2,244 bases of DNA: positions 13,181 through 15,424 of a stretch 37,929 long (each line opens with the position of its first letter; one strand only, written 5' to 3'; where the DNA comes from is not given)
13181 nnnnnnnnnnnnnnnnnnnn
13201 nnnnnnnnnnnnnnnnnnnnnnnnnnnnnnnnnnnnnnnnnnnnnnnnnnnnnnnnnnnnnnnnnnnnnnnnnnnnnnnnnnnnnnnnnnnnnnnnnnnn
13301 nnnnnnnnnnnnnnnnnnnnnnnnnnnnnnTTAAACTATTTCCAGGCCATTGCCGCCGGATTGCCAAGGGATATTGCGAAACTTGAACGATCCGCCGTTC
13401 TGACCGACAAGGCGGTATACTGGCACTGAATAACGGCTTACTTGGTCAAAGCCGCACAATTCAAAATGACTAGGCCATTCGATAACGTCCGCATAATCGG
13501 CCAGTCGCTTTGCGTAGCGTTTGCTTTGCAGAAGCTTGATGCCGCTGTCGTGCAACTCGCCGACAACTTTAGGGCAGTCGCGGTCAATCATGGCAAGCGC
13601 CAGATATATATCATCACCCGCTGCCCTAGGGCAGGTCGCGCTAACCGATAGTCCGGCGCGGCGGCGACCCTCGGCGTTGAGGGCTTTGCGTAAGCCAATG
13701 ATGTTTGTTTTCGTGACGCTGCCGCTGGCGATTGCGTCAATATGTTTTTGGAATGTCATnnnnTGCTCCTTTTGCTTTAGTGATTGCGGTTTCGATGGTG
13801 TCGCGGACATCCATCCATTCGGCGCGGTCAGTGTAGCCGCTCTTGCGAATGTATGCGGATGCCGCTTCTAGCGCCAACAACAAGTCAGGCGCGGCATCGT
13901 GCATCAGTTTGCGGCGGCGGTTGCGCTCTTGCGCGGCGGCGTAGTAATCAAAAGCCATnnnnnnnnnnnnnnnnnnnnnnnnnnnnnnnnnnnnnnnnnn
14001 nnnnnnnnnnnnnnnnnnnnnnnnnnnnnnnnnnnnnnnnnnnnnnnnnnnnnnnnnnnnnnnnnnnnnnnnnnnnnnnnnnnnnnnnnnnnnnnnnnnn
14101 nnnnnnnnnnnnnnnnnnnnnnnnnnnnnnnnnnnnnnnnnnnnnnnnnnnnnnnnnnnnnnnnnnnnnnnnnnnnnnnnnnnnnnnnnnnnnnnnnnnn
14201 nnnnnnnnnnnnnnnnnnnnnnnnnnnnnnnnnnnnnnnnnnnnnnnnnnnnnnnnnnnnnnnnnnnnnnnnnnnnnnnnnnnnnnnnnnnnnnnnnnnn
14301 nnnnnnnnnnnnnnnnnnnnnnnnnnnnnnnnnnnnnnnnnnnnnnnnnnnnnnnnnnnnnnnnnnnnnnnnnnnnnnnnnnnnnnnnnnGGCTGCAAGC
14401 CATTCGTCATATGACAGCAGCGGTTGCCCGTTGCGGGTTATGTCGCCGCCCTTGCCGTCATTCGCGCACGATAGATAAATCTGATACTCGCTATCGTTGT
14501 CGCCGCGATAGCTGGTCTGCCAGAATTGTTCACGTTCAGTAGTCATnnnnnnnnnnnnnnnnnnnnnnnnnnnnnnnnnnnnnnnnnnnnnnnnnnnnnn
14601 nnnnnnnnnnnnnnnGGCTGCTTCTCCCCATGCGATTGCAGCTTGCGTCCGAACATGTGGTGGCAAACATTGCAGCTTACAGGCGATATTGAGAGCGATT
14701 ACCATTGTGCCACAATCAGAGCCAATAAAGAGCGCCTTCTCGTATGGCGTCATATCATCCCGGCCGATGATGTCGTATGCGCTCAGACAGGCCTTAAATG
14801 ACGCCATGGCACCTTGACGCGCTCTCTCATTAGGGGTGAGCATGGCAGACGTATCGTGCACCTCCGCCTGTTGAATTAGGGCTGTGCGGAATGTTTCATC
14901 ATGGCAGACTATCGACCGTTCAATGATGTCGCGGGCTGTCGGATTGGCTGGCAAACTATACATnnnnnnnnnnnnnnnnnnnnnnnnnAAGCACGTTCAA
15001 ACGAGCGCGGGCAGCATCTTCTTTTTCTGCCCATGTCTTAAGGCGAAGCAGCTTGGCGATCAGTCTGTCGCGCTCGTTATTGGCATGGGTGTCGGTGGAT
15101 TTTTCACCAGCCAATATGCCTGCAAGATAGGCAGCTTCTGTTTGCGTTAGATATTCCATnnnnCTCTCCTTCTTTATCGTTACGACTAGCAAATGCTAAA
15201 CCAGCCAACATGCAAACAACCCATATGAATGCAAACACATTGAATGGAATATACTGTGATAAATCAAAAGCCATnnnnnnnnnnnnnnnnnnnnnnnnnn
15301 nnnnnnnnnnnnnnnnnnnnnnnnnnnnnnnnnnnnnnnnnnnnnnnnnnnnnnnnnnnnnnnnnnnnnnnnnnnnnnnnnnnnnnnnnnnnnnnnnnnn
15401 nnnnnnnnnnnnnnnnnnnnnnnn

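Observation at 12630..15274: Leftward early operon of 12 tiny coupled ORFs ending in an HTH gene: candidate anti-defence / host-takeover island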

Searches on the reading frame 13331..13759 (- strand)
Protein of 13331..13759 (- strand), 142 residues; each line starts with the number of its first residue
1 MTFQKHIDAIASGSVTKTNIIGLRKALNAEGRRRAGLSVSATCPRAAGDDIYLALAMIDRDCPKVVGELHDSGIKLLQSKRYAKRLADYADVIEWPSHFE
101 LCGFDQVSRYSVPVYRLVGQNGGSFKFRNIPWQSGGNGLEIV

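Call 6: search_protein_families(library=pfam, max_evalue=0.1, proteins=[window:13334-13759:-])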
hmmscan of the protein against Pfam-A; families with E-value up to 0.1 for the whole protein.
seq(142 aa): 0 families

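Call 8: search_protein_families(library=phrogs, max_evalue=0.01, proteins=[window:13334-13759:-])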
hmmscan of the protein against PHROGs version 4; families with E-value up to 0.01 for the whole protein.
seq(142 aa): 0 families

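Call 51: search_protein_representatives(protein=window:13334-13759:-)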
Query: 142 residues. Proteins with E-value up to 0.001 (for the whole library): 149; up to 1e-10: 105; up to 1e-30: 9. The best 149 are listed.
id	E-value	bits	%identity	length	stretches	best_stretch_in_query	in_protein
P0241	9.7e-52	191.2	65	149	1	2-142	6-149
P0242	2.4e-34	134.8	49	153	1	3-142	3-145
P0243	1.1e-33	132.7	55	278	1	5-141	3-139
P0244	9.9e-33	129.6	54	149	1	4-141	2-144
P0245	3.7e-32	127.8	52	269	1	5-142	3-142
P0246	4.2e-32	127.6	48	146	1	2-142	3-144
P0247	1.4e-31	125.9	50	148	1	2-142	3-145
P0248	1.6e-31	125.7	50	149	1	2-141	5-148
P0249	8.3e-31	123.4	48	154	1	2-142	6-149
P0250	3.9e-30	121.2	49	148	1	2-142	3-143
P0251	5.1e-30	120.8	46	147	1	2-141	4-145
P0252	1.3e-29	119.5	50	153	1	3-135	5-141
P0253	3.2e-29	118.3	53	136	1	4-142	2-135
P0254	3.4e-29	118.2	45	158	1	3-141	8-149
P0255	4.2e-29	117.9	49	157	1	2-135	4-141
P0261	4.8e-28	114.5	48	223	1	2-141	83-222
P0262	9.9e-28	113.4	47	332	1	5-136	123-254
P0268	1.1e-26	110.0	47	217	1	4-141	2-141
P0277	6.0e-25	104.4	52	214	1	2-134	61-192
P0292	2.5e-22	95.9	46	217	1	4-142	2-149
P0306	8.3e-21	91.0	45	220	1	2-142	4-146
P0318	6.2e-19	84.9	41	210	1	2-140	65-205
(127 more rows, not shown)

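Call 53: search_protein_families(library=pfam, max_evalue=0.01, proteins=[P0243, P0245, P0262, P0261, P0268, P0277, P0292, P0306, P0318, P0241])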
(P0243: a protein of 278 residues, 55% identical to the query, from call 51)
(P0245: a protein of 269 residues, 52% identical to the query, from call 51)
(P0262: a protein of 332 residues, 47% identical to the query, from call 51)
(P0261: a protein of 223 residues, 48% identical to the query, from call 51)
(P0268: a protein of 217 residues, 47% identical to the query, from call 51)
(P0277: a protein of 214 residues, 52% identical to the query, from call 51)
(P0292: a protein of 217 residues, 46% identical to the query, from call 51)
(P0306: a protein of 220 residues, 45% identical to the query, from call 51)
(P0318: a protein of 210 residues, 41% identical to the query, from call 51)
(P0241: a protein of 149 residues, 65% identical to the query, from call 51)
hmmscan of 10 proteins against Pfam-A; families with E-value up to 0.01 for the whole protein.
P0243 (278 aa): 0 families

P0245 (269 aa): 0 families

P0262 (332 aa): 0 families

P0261 (223 aa): 0 families

P0268 (217 aa): 0 families

P0277 (214 aa): 0 families

P0292 (217 aa): 0 families

P0306 (220 aa): 0 families

P0318 (210 aa): 0 families

P0241 (149 aa): 0 families

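Call 55: search_solved_structures(query=A3, max_evalue=1)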
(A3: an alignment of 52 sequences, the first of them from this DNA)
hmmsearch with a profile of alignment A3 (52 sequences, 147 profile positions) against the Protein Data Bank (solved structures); distinct sequences matched with E-value up to 1: 2.
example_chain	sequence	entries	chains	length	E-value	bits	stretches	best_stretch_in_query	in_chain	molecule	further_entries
6bfi_A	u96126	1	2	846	0.43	13.9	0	4-65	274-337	VIN1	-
2d0j_A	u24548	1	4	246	0.87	13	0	69-124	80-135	Galactosylgalactosylxylosylprotein 3-beta-glucuronosyltransferase 2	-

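Call 71: search_protein_families(library=ncbifam, max_evalue=0.05, proteins=[window:13334-13759:-])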
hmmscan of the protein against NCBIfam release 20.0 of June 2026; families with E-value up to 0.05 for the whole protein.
seq(142 aa): 2 families
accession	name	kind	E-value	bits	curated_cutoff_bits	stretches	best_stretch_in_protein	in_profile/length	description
NF001900.0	PRK00654.1-3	equivalog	0.034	12.6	509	1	76-138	334-398/481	glycogen synthase GlgA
TIGR02095.1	glgA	subfamily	0.044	12.4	328.45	0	79-119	358-401/477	glycogen/starch synthase, ADP-glucose type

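Call 72: search_protein_families(library=padloc, max_evalue=0.01, proteins=[window:13334-13759:-])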
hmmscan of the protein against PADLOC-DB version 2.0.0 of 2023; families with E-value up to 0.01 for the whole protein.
seq(142 aa): 0 families

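Call 73: find_encoding_contigs(protein=window:13331-13759:-, flank=6000, max_places=6)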
Protein window:13331-13759:- (142 aa): 2 contigs read that carry it; 2 places shown.
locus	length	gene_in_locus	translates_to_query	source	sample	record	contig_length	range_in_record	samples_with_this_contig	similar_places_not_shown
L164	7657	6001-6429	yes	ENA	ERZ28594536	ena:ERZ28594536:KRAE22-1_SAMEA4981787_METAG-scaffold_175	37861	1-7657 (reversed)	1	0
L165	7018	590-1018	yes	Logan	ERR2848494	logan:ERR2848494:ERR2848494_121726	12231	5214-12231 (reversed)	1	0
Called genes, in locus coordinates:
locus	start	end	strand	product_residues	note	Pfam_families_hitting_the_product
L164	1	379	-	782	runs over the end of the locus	PF23899:SU10_portal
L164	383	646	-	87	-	-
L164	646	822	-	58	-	PF20106:DUF6496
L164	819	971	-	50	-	-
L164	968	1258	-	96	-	PF19846:DUF6321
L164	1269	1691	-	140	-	PF02945:Endonuclease_7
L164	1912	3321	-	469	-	PF00270:DEAD (weak), PF03237:Terminase_6N (weak), PF05127:NAT10_TcmA_helicase (weak)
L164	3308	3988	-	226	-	PF00239:Resolvase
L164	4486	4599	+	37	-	-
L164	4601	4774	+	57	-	-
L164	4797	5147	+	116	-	-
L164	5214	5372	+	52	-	-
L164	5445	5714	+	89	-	PF23907:DUF7249 (weak)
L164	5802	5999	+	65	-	PF27050:Phage_P22_Y8K6 (weak)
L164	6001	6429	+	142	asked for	-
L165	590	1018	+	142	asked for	-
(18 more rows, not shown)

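Call 84: find_homologous_proteins(query=window:13334-13759:-, max_evalue=0.00001)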
Query seq(142 aa) (142 aa): 117 proteins with E <= 0.00001 among 145 candidates.
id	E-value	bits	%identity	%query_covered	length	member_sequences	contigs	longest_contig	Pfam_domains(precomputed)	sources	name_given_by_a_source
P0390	3.8e-85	301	96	100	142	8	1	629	-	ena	-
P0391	9.4e-78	277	88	100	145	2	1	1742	-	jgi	-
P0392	2.8e-77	276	86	100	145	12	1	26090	-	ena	-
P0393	9.0e-75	268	86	100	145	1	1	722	-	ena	-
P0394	3.0e-73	263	84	100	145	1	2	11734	-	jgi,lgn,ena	jgi:hypothetical protein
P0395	5.4e-70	252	82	100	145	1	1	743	-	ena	-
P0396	5.9e-68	245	78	100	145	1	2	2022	-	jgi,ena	jgi:hypothetical protein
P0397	7.2e-68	245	79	100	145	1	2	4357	-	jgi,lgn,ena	jgi:hypothetical protein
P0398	2.4e-62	227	71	99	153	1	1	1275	-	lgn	-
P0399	1.6e-61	225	73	99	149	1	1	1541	-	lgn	-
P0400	7.8e-61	222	74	100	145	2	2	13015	-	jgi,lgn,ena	jgi:hypothetical protein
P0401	3.4e-57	211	69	100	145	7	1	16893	-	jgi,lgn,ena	jgi:hypothetical protein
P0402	1.3e-56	209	67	99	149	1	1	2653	-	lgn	-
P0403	7.6e-56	206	66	99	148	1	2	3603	-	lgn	-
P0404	1.6e-53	199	64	99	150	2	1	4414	-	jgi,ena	jgi:hypothetical protein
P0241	3.0e-51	191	64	99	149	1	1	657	-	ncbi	-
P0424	1.4e-34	137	53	100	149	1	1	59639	-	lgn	-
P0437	7.3e-32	128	51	96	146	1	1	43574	-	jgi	jgi:hypothetical protein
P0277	1.9e-24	104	49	94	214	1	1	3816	-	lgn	-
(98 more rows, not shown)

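Call 85: find_encoding_contigs(protein=P0437, flank=5000, max_places=1)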
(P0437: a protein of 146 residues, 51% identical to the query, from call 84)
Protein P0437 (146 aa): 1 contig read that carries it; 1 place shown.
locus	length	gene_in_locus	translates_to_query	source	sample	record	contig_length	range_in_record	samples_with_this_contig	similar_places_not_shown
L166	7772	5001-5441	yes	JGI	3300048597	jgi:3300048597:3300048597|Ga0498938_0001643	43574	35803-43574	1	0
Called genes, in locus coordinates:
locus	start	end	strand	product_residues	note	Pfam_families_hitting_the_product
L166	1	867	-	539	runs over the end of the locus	-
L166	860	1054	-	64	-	-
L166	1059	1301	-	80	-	-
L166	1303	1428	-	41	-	-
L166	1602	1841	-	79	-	-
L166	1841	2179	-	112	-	-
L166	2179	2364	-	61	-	-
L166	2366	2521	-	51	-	-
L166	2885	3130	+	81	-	-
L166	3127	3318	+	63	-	-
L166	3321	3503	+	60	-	-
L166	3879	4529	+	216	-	-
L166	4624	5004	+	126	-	-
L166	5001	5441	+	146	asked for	-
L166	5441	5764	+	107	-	-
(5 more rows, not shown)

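Call 86: find_encoding_contigs(protein=P0424, flank=5000, max_places=1)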
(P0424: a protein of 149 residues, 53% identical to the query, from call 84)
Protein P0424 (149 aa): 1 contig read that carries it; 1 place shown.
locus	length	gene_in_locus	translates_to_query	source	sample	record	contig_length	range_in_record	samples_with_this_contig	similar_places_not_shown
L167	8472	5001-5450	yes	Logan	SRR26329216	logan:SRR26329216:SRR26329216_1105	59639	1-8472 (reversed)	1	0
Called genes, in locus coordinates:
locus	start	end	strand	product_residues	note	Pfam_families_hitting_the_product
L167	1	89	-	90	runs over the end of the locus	-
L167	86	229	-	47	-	-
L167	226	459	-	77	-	-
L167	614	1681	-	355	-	-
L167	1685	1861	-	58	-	-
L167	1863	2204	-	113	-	-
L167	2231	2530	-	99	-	PF24582:DUF7609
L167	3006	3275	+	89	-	-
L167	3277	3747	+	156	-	-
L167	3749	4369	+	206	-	-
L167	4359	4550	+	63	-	-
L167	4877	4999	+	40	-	-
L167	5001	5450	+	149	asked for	-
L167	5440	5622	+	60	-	-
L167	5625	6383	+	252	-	-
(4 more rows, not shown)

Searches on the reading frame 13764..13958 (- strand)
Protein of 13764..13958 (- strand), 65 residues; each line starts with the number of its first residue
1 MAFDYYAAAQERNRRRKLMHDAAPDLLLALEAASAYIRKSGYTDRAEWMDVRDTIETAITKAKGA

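Call 6: search_protein_families(library=pfam, max_evalue=0.1, proteins=[window:13764-13958:-])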
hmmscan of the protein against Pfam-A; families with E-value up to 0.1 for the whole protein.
seq(65 aa): 0 families

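Call 8: search_protein_families(library=phrogs, max_evalue=0.01, proteins=[window:13764-13958:-])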
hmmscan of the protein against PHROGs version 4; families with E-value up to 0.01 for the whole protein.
seq(65 aa): 2 families
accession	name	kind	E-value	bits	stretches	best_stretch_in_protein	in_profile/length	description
phrog_1273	-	unknown function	7.3e-06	27.3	1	21-64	56-99/103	-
phrog_17194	-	unknown function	0.00061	21.1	1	10-64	64-119/123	-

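Call 71: search_protein_families(library=ncbifam, max_evalue=0.05, proteins=[window:13764-13958:-])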
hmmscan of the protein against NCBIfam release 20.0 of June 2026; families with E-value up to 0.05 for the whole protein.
seq(65 aa): 0 families

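Call 72: search_protein_families(library=padloc, max_evalue=0.01, proteins=[window:13764-13958:-])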
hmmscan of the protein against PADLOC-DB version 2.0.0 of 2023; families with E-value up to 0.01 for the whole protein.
seq(65 aa): 0 families

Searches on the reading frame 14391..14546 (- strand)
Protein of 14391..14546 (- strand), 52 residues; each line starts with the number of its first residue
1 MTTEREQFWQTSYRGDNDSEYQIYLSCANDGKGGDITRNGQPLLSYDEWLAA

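Call 6: search_protein_families(library=pfam, max_evalue=0.1, proteins=[window:14391-14546:-])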
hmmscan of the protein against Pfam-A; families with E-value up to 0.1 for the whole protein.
seq(52 aa): 0 families

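Call 8: search_protein_families(library=phrogs, max_evalue=0.01, proteins=[window:14391-14546:-])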
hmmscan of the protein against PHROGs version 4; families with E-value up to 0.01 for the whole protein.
seq(52 aa): 0 families

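Call 61: find_related_loci(query=window:14391-14546:-, collection=viral_contigs, flank=4000)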
Query seq(52 aa) (52 aa) in viral_contigs; peptide patterns used: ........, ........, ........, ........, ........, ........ (x = any residue, [..] = any of these).
156 stretches matched a pattern; 150 encode a relative of the query (tblastn E <= 1e-3); the best 80 are kept; 80 distinct loci.
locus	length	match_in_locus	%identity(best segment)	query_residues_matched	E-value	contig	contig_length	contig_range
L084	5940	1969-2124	90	1-52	3e-29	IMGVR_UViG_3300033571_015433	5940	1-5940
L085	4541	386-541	90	1-52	3e-29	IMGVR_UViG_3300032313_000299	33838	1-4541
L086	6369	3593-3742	90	1-50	6e-28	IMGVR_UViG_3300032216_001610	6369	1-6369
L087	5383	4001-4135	96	6-50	4e-26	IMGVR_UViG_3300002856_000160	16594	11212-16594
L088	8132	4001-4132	89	9-52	1e-23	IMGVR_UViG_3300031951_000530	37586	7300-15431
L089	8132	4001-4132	89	9-52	1e-23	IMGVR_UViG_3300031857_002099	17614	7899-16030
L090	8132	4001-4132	84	9-52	1e-22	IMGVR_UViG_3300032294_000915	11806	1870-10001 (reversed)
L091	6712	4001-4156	69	1-52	2e-22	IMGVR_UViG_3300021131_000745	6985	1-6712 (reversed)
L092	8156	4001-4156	69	1-52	2e-22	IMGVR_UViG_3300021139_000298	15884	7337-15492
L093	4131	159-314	67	1-52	1e-21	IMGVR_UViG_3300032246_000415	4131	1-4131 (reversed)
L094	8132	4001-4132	80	9-52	1e-21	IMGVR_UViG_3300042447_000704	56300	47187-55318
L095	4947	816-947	82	9-52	2e-21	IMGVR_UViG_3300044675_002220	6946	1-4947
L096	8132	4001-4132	80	9-52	2e-21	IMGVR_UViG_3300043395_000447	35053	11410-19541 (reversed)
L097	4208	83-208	83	9-50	2e-21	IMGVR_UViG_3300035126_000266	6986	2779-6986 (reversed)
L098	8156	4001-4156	67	1-52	5e-21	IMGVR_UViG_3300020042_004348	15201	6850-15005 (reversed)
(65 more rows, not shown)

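Call 71: search_protein_families(library=ncbifam, max_evalue=0.05, proteins=[window:14391-14546:-])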
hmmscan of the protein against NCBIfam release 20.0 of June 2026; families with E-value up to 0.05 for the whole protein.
seq(52 aa): 0 families

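Call 72: search_protein_families(library=padloc, max_evalue=0.01, proteins=[window:14391-14546:-])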
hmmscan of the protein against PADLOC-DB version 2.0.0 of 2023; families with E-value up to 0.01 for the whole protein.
seq(52 aa): 0 families

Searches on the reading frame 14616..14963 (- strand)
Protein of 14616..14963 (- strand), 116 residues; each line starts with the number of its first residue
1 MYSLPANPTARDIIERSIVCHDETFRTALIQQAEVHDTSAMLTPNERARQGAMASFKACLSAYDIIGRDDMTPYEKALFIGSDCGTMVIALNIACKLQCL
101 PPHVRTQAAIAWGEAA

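Call 6: search_protein_families(library=pfam, max_evalue=0.1, proteins=[window:14616-14963:-])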
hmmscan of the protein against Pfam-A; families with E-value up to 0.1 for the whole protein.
seq(116 aa): 0 families

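Call 8: search_protein_families(library=phrogs, max_evalue=0.01, proteins=[window:14616-14963:-])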
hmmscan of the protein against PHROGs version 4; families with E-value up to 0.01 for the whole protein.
seq(116 aa): 0 families

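Call 71: search_protein_families(library=ncbifam, max_evalue=0.05, proteins=[window:14616-14963:-])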
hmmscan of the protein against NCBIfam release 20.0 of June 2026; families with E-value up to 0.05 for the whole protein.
seq(116 aa): 0 families

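Call 72: search_protein_families(library=padloc, max_evalue=0.01, proteins=[window:14616-14963:-])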
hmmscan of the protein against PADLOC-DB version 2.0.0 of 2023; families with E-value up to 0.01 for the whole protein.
seq(116 aa): 0 families

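Call 81: search_solved_structures(query=window:14616-14963:-, max_evalue=0.1)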
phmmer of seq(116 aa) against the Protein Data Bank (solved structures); distinct sequences matched with E-value up to 0.1: 0.

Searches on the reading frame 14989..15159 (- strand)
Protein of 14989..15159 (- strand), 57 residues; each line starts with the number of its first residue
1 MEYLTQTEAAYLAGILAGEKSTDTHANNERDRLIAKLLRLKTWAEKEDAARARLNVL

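Call 6: search_protein_families(library=pfam, max_evalue=0.1, proteins=[window:14989-15159:-])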
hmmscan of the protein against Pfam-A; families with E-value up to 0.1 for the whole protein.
seq(57 aa): 0 families

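Call 8: search_protein_families(library=phrogs, max_evalue=0.01, proteins=[window:14989-15159:-])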
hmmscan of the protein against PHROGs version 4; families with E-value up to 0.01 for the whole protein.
seq(57 aa): 0 families

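Call 71: search_protein_families(library=ncbifam, max_evalue=0.05, proteins=[window:14989-15159:-])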
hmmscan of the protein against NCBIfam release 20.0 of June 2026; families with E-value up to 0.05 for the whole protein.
seq(57 aa): 0 families

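Call 72: search_protein_families(library=padloc, max_evalue=0.01, proteins=[window:14989-15159:-])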
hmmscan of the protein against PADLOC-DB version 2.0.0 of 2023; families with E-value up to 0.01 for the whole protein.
seq(57 aa): 0 families

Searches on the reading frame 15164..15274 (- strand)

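Call 6: search_protein_families(library=pfam, max_evalue=0.1, proteins=[window:15164-15274:-])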
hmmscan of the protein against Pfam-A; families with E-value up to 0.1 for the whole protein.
seq(37 aa): 1 family
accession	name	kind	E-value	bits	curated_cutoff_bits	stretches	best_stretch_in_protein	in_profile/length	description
PF25612.1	DUF7940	-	0.052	14.6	27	1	2-27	32-57/63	Family of unknown function (DUF7940)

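Call 8: search_protein_families(library=phrogs, max_evalue=0.01, proteins=[window:15164-15274:-])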
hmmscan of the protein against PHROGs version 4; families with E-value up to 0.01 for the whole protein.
seq(37 aa): 0 families
